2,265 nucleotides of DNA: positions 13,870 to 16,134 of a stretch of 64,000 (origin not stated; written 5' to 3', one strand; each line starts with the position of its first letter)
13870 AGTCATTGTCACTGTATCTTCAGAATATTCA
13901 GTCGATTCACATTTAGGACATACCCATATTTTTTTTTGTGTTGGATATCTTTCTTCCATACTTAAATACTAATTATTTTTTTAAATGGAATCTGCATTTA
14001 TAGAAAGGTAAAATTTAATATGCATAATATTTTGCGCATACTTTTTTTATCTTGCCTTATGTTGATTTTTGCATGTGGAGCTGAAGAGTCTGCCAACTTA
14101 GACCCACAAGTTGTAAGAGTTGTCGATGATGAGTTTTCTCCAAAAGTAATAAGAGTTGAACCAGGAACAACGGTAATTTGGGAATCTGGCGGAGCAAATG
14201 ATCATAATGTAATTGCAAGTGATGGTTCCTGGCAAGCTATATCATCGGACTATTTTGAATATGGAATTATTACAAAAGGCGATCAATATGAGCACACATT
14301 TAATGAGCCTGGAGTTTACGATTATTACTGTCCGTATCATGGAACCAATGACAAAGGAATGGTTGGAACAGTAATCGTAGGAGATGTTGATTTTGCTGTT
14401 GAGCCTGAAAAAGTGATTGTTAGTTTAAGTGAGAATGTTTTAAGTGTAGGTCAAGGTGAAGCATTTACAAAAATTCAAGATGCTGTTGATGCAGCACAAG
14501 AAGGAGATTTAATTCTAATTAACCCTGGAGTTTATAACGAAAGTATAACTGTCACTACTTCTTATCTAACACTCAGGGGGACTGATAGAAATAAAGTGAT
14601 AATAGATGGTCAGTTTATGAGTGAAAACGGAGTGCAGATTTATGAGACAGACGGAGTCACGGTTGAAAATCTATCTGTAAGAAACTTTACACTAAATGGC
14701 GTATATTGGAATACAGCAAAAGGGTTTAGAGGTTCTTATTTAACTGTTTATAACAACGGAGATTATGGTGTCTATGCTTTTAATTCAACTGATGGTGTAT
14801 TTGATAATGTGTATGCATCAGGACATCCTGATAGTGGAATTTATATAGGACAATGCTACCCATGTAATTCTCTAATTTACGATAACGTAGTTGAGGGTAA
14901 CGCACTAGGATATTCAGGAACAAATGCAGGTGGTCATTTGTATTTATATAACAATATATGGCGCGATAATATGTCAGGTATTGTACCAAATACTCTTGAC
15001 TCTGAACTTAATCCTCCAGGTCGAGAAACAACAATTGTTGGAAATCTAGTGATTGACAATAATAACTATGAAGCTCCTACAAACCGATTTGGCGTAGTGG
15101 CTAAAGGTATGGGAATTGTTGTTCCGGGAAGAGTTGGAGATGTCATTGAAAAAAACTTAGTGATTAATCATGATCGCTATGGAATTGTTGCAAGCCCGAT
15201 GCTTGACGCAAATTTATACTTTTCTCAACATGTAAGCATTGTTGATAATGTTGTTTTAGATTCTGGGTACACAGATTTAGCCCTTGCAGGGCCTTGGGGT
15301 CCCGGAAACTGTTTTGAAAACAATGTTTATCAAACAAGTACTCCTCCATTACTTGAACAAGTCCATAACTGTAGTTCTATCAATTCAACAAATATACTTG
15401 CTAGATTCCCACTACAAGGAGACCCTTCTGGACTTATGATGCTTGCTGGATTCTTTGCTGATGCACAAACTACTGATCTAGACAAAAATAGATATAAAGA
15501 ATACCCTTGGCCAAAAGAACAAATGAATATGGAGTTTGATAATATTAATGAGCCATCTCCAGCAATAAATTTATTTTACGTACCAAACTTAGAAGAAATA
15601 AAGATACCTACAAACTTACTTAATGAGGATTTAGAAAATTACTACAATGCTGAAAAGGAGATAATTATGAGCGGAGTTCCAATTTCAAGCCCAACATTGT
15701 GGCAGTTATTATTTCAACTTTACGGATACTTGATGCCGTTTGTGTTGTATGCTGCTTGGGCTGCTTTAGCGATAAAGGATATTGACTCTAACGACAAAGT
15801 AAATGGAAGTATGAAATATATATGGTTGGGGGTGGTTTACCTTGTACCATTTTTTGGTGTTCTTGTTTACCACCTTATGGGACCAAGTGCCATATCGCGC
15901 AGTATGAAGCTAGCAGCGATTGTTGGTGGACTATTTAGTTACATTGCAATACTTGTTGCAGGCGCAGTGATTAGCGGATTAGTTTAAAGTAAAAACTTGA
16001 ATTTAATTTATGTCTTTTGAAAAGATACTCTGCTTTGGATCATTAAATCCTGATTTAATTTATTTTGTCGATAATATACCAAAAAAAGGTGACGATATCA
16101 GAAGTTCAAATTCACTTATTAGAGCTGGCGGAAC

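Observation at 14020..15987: Unusual tripartite lipoprotein: cupredoxin + NosD-like beta-helix + PLDc_N membrane anchor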

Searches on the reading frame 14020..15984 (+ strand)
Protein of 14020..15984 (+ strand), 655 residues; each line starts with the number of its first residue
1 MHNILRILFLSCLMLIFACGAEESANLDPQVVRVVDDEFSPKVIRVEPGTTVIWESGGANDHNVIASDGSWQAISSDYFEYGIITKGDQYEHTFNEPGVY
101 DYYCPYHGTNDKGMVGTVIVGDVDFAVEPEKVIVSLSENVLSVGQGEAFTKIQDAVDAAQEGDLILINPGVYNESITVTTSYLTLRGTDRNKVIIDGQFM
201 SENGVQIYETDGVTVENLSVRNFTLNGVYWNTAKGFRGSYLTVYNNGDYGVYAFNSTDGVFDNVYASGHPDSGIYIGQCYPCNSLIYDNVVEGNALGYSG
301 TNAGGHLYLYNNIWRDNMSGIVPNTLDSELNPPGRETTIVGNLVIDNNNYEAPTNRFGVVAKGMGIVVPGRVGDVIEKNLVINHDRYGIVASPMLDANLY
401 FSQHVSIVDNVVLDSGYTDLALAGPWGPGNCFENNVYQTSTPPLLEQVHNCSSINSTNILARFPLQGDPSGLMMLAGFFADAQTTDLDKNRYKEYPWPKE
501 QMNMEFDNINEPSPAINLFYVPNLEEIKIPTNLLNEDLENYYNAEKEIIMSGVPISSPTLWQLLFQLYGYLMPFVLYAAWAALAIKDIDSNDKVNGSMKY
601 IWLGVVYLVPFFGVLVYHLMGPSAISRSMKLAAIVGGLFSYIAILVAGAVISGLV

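Call 3: search_protein_families(library=pfam, proteins=[window:14020-15984:+], max_evalue=1)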
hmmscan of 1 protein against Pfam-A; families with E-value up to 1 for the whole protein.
window:14020-15984:+ (655 aa): 6 families
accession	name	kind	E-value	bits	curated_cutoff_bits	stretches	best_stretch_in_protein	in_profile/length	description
PF00127.26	Copper-bind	-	8.4e-12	45.8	21.2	1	38-120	13-98/99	Copper binding proteins, plastocyanin/azurin family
PF13229.12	Beta_helix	-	7.1e-11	42.4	25.9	2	201-321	22-142/158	Right handed beta helix region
PF05048.19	NosD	-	1.6e-05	24.9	23.6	1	179-349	15-174/212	Periplasmic copper-binding protein (NosD)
PF01095.25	Pectinesterase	-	4.9e-05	22.7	27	1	148-267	11-134/298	Pectinesterase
PF13473.12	Cupredoxin_1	-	5e-05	23.7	27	1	12-115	5-102/104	Cupredoxin-like domain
PF13396.11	PLDc_N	-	0.00023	21.5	23.3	1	594-621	14-41/42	Phospholipase_D-nuclease N-terminal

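Call 4: search_protein_families(library=ncbifam, proteins=[window:14020-15984:+], max_evalue=1)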
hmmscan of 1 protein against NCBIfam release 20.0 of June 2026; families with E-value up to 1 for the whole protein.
window:14020-15984:+ (655 aa): 8 families
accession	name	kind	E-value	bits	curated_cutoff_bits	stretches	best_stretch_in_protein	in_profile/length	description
TIGR03805.1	beta_helix_1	subfamily_domain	1.5e-26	93.2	141.5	1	152-397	1-255/314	parallel beta-helix domain-containing protein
TIGR03102.1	halo_cynanin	subfamily_domain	6e-13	48.9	93.8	1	39-120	39-114/115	halocyanin domain-containing protein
TIGR02656.1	cyanin_plasto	equivalog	7.4e-11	42.4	87.85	1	38-120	13-98/99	plastocyanin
TIGR04247.1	NosD_copper_fam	subfamily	2.8e-08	32.8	300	1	152-223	1-67/377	nitrous oxide reductase family maturation protein NosD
TIGR02657.1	amicyanin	equivalog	2.8e-06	27.6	110.2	1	39-108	8-74/83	amicyanin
NF041896.1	pecestase_PemA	equivalog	7.2e-05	21.8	700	1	142-198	35-94/365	pectinesterase PemA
TIGR02375.1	pseudoazurin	equivalog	0.0004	20.1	109.85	1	39-128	12-94/116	pseudoazurin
NF007822.0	PRK10531.1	equivalog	0.029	13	436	1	144-192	89-145/430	putative acyl-CoA thioester hydrolase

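Call 9: find_homologous_proteins(query=window:14020-15984:+, max_evalue=0.001)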
Query window:14020-15984:+ (655 aa): 3424 proteins with E <= 0.001 among 8000 candidates; the best 120 are listed.
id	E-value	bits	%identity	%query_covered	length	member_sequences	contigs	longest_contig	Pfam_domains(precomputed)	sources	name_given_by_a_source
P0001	0.0e+0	1496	99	100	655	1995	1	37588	PF13229.13,PF00127.27,PF22842.4,PF05048.20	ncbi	-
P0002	0.0e+0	1363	88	100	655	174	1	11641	PF13229.13,PF00127.27,PF13473.13,PF22842.4,PF05048.20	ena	-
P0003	0.0e+0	1339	86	100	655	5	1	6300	PF13229.13,PF00127.27,PF13473.13,PF22842.4,PF05048.20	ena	-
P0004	0.0e+0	1323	85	100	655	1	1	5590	PF13229.13,PF00127.27,PF13473.13,PF22842.4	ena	-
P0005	0.0e+0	1315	86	99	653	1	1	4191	PF13229.13,PF00127.27,PF13473.13,PF22842.4,PF05048.20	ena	-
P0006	0.0e+0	1314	85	100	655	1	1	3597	PF13229.13,PF00127.27,PF13473.13,PF22842.4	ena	-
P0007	0.0e+0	1314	84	100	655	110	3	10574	PF13229.13,PF00127.27,PF13473.13,PF22842.4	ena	-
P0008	0.0e+0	1308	84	100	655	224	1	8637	PF13229.13,PF00127.27,PF13473.13,PF22842.4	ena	-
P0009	0.0e+0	1305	84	100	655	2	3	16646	PF13229.13,PF00127.27,PF13473.13,PF22842.4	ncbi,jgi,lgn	-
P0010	0.0e+0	1305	84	97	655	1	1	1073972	PF13229.13,PF00127.27,PF13473.13,PF22842.4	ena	-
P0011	0.0e+0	1304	84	97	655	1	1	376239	PF13229.13,PF00127.27,PF13473.13,PF22842.4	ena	-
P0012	0.0e+0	1301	83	100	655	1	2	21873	PF13229.13,PF00127.27,PF13473.13,PF22842.4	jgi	jgi:plastocyanin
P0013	0.0e+0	1301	84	100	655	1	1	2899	PF13229.13,PF00127.27,PF22842.4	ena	-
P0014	0.0e+0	1301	83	100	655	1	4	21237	PF13229.13,PF00127.27,PF13473.13,PF22842.4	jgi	jgi:plastocyanin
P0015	0.0e+0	1300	84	97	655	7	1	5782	PF13229.13,PF00127.27,PF13473.13,PF22842.4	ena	-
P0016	0.0e+0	1300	83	100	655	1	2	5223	PF13229.13,PF00127.27,PF13473.13,PF22842.4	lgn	-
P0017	0.0e+0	1300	83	100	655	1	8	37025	PF13229.13,PF00127.27,PF13473.13,PF22842.4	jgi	jgi:plastocyanin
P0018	0.0e+0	1299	83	100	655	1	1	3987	PF13229.13,PF00127.27,PF13473.13,PF22842.4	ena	-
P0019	0.0e+0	1299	83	100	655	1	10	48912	PF13229.13,PF00127.27,PF13473.13,PF22842.4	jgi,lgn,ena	jgi:plastocyanin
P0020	0.0e+0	1299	84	97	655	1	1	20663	PF13229.13,PF00127.27,PF13473.13,PF22842.4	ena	-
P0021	0.0e+0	1299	83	100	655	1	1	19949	PF13229.13,PF00127.27,PF13473.13,PF22842.4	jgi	jgi:plastocyanin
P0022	0.0e+0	1299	83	100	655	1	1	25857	PF13229.13,PF00127.27,PF13473.13,PF22842.4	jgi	jgi:plastocyanin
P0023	0.0e+0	1299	83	100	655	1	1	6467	PF13229.13,PF00127.27,PF13473.13,PF22842.4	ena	-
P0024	0.0e+0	1299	84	98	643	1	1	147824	PF13229.13,PF00127.27,PF22842.4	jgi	jgi:plastocyanin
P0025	0.0e+0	1298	83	100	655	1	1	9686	PF13229.13,PF00127.27,PF13473.13,PF22842.4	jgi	jgi:plastocyanin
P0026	0.0e+0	1298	83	100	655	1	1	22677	PF13229.13,PF00127.27,PF13473.13,PF22842.4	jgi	jgi:plastocyanin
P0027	0.0e+0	1298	83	100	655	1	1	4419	PF13229.13,PF00127.27,PF13473.13,PF22842.4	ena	-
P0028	0.0e+0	1298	84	98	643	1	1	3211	PF13229.13,PF00127.27,PF22842.4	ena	-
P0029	0.0e+0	1298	84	98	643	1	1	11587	PF13229.13,PF00127.27,PF22842.4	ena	-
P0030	0.0e+0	1298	83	100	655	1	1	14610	PF13229.13,PF00127.27,PF13473.13,PF22842.4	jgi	jgi:plastocyanin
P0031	0.0e+0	1297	84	98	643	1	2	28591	PF13229.13,PF00127.27,PF22842.4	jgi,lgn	jgi:plastocyanin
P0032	0.0e+0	1297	83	100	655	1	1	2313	PF13229.13,PF00127.27,PF13473.13,PF22842.4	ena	-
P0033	0.0e+0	1297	84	98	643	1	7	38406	PF13229.13,PF00127.27,PF22842.4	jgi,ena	-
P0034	0.0e+0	1297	84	98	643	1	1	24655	PF13229.13,PF00127.27,PF22842.4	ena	-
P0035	0.0e+0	1297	84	98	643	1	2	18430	PF13229.13,PF00127.27,PF22842.4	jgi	-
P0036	0.0e+0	1297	83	100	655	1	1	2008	PF13229.13,PF00127.27,PF13473.13,PF22842.4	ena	-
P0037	0.0e+0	1297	84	98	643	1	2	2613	PF13229.13,PF00127.27,PF22842.4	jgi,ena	-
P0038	0.0e+0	1297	84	98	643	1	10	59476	PF13229.13,PF00127.27,PF22842.4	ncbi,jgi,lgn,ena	-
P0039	0.0e+0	1296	84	98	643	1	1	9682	PF13229.13,PF00127.27,PF22842.4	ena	-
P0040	0.0e+0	1296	84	98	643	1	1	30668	PF13229.13,PF00127.27,PF22842.4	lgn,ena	-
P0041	0.0e+0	1296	84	98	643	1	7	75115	PF13229.13,PF00127.27,PF22842.4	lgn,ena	-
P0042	0.0e+0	1296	84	98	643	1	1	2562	PF13229.13,PF00127.27,PF22842.4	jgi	-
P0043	0.0e+0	1296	84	98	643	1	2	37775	PF13229.13,PF00127.27,PF22842.4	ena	-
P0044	0.0e+0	1296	84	98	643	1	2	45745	PF13229.13,PF00127.27,PF22842.4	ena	-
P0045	0.0e+0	1296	83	100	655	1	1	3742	PF13229.13,PF00127.27,PF13473.13,PF22842.4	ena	-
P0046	0.0e+0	1296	83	100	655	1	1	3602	PF13229.13,PF00127.27,PF13473.13,PF22842.4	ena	-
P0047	0.0e+0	1296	84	98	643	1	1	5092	PF13229.13,PF00127.27,PF22842.4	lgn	-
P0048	0.0e+0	1296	84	98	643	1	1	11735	PF13229.13,PF00127.27,PF22842.4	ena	-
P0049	0.0e+0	1296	84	98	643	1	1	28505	PF13229.13,PF00127.27,PF22842.4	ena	-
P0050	0.0e+0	1296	84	98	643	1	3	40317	PF13229.13,PF00127.27,PF22842.4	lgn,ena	-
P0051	0.0e+0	1295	84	98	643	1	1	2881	PF13229.13,PF00127.27,PF22842.4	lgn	-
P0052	0.0e+0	1295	84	98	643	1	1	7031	PF13229.13,PF00127.27,PF22842.4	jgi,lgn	-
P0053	0.0e+0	1295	84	98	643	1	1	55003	PF13229.13,PF00127.27,PF22842.4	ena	-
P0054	0.0e+0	1295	84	98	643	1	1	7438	PF13229.13,PF00127.27,PF22842.4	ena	-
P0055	0.0e+0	1295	84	98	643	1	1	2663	PF13229.13,PF00127.27,PF22842.4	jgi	-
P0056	0.0e+0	1295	84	98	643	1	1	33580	PF13229.13,PF00127.27,PF22842.4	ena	-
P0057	0.0e+0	1295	84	98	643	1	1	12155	PF13229.13,PF00127.27,PF22842.4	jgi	-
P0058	0.0e+0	1295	84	98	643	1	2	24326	PF13229.13,PF00127.27,PF22842.4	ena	-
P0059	0.0e+0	1294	84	98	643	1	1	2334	PF13229.13,PF00127.27,PF22842.4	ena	-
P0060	0.0e+0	1294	84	98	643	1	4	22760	PF13229.13,PF00127.27,PF22842.4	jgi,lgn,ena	-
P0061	0.0e+0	1294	84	98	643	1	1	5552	PF13229.13,PF00127.27,PF22842.4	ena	-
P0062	0.0e+0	1293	84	98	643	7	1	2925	PF13229.13,PF00127.27,PF22842.4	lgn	-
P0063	0.0e+0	1293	84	98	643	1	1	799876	PF13229.13,PF00127.27,PF22842.4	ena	-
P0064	0.0e+0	1293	84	98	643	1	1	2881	PF13229.13,PF00127.27,PF22842.4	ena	-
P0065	0.0e+0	1292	84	98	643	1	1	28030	PF13229.13,PF00127.27,PF22842.4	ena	-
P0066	0.0e+0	1292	84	98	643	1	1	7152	PF13229.13,PF00127.27,PF22842.4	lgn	-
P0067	0.0e+0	1292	84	98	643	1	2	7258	PF13229.13,PF00127.27,PF22842.4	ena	-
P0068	0.0e+0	1292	84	98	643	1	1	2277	PF13229.13,PF00127.27,PF22842.4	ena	-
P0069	0.0e+0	1291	84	98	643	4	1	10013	PF13229.13,PF00127.27,PF22842.4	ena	-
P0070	0.0e+0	1291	84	98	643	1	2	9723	PF13229.13,PF00127.27,PF22842.4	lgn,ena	-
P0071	0.0e+0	1291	84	98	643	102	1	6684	PF13229.13,PF00127.27,PF22842.4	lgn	-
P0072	0.0e+0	1290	84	98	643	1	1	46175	PF13229.13,PF00127.27,PF22842.4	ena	-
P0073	0.0e+0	1290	84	98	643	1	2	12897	PF13229.13,PF00127.27,PF22842.4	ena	-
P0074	0.0e+0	1290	84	98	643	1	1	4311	PF13229.13,PF00127.27,PF22842.4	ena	-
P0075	0.0e+0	1289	82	100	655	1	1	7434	PF13229.13,PF00127.27,PF13473.13,PF22842.4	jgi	jgi:plastocyanin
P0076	0.0e+0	1289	84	98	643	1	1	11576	PF13229.13,PF00127.27,PF22842.4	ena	-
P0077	0.0e+0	1288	84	98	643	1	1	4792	PF13229.13,PF00127.27,PF22842.4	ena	-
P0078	0.0e+0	1288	83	98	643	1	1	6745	PF13229.13,PF00127.27,PF22842.4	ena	-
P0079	0.0e+0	1263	80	100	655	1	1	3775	PF13396.12,PF13229.13,PF00127.27,PF13473.13,PF22842.4,PF05048.20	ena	-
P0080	0.0e+0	1258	80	100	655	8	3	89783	PF13229.13,PF00127.27,PF13473.13,PF22842.4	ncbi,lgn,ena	-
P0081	0.0e+0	1227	78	100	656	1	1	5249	PF13229.13,PF00127.27,PF22842.4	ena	-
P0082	0.0e+0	1212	77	100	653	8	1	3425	PF13229.13,PF00127.27,PF13473.13,PF22842.4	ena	-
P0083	0.0e+0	1211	77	100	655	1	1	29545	PF13229.13,PF00127.27,PF13473.13,PF22842.4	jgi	-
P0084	0.0e+0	1210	77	100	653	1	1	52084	PF13229.13,PF00127.27,PF13473.13,PF22842.4,PF05048.20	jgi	jgi:plastocyanin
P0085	0.0e+0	1210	78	97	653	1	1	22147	PF13396.12,PF13229.13,PF00127.27,PF13473.13,PF22842.4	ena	-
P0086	0.0e+0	1209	77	100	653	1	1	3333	PF13396.12,PF13229.13,PF00127.27,PF13473.13,PF22842.4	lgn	-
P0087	0.0e+0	1209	77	100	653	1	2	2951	PF13396.12,PF13229.13,PF00127.27,PF13473.13,PF22842.4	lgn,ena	-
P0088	0.0e+0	1209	77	100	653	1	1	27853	PF13396.12,PF13229.13,PF00127.27,PF13473.13,PF22842.4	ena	-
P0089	0.0e+0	1209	77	100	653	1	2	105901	PF13229.13,PF00127.27,PF13473.13,PF22842.4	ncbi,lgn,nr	ncbi:MAG: right-handed parallel beta-helix repeat-containing protein [Candidatus Actinomarina sp.]|n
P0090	0.0e+0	1209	77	100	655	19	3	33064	PF13396.12,PF13229.13,PF00127.27,PF13473.13,PF22842.4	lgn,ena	-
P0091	0.0e+0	1209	77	100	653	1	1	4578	PF13229.13,PF00127.27,PF13473.13,PF22842.4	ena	-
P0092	0.0e+0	1209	77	100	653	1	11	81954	PF13229.13,PF00127.27,PF13473.13,PF22842.4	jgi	-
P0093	0.0e+0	1209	77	100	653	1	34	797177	PF13396.12,PF13229.13,PF00127.27,PF13473.13,PF22842.4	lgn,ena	-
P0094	0.0e+0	1209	77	100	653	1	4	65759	PF13396.12,PF13229.13,PF00127.27,PF13473.13,PF22842.4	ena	-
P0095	0.0e+0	1208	77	100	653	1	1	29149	PF13229.13,PF00127.27,PF13473.13,PF22842.4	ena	-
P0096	0.0e+0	1208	77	100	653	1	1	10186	PF13396.12,PF13229.13,PF00127.27,PF13473.13,PF22842.4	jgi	jgi:plastocyanin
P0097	0.0e+0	1208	77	100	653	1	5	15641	PF13229.13,PF00127.27,PF13473.13,PF22842.4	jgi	jgi:plastocyanin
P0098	0.0e+0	1208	77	100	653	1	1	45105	PF13396.12,PF13229.13,PF00127.27,PF13473.13,PF22842.4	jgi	jgi:plastocyanin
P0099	0.0e+0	1208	77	100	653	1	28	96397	PF13396.12,PF13229.13,PF00127.27,PF13473.13,PF22842.4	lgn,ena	-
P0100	0.0e+0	1208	77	100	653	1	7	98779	PF13229.13,PF00127.27,PF13473.13,PF22842.4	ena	-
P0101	0.0e+0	1208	77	100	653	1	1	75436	PF13396.12,PF13229.13,PF00127.27,PF13473.13,PF22842.4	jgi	-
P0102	0.0e+0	1208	77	100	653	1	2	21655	PF13229.13,PF00127.27,PF13473.13,PF22842.4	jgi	-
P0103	0.0e+0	1208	77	100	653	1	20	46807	PF13396.12,PF13229.13,PF00127.27,PF13473.13,PF22842.4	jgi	jgi:plastocyanin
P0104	0.0e+0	1208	77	100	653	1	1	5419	PF13229.13,PF00127.27,PF13473.13,PF22842.4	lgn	-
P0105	0.0e+0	1208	77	100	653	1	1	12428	PF13229.13,PF00127.27,PF13473.13,PF22842.4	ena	-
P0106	0.0e+0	1208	77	100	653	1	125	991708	PF13229.13,PF00127.27,PF13473.13,PF22842.4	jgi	jgi:plastocyanin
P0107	0.0e+0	1208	77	100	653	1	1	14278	PF13229.13,PF00127.27,PF13473.13,PF22842.4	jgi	jgi:plastocyanin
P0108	0.0e+0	1208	77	100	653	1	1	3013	PF13229.13,PF00127.27,PF13473.13,PF22842.4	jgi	-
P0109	0.0e+0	1207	77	100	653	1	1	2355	PF13229.13,PF00127.27,PF13473.13,PF22842.4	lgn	-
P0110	0.0e+0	1207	77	100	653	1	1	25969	PF13229.13,PF00127.27,PF13473.13,PF22842.4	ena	-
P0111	0.0e+0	1207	77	100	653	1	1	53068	PF13396.12,PF13229.13,PF00127.27,PF13473.13,PF22842.4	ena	-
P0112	0.0e+0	1207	77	100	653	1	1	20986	PF13229.13,PF00127.27,PF13473.13,PF22842.4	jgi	jgi:plastocyanin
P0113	0.0e+0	1207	76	100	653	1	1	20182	PF13229.13,PF00127.27,PF13473.13,PF22842.4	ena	-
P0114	0.0e+0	1207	76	100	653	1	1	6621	PF13396.12,PF13229.13,PF00127.27,PF13473.13,PF22842.4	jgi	-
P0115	0.0e+0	1206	77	100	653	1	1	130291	PF13396.12,PF13229.13,PF00127.27,PF13473.13,PF22842.4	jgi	jgi:plastocyanin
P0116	0.0e+0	1206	77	100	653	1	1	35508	PF13229.13,PF00127.27,PF13473.13,PF22842.4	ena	-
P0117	0.0e+0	1206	77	100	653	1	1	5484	PF13229.13,PF00127.27,PF13473.13,PF22842.4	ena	-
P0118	0.0e+0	1206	76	100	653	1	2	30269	PF13229.13,PF00127.27,PF13473.13,PF22842.4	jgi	-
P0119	0.0e+0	1206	76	100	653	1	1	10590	PF13229.13,PF00127.27,PF13473.13,PF22842.4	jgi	-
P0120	0.0e+0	1206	77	100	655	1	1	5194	PF13229.13,PF00127.27,PF13473.13,PF22842.4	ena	-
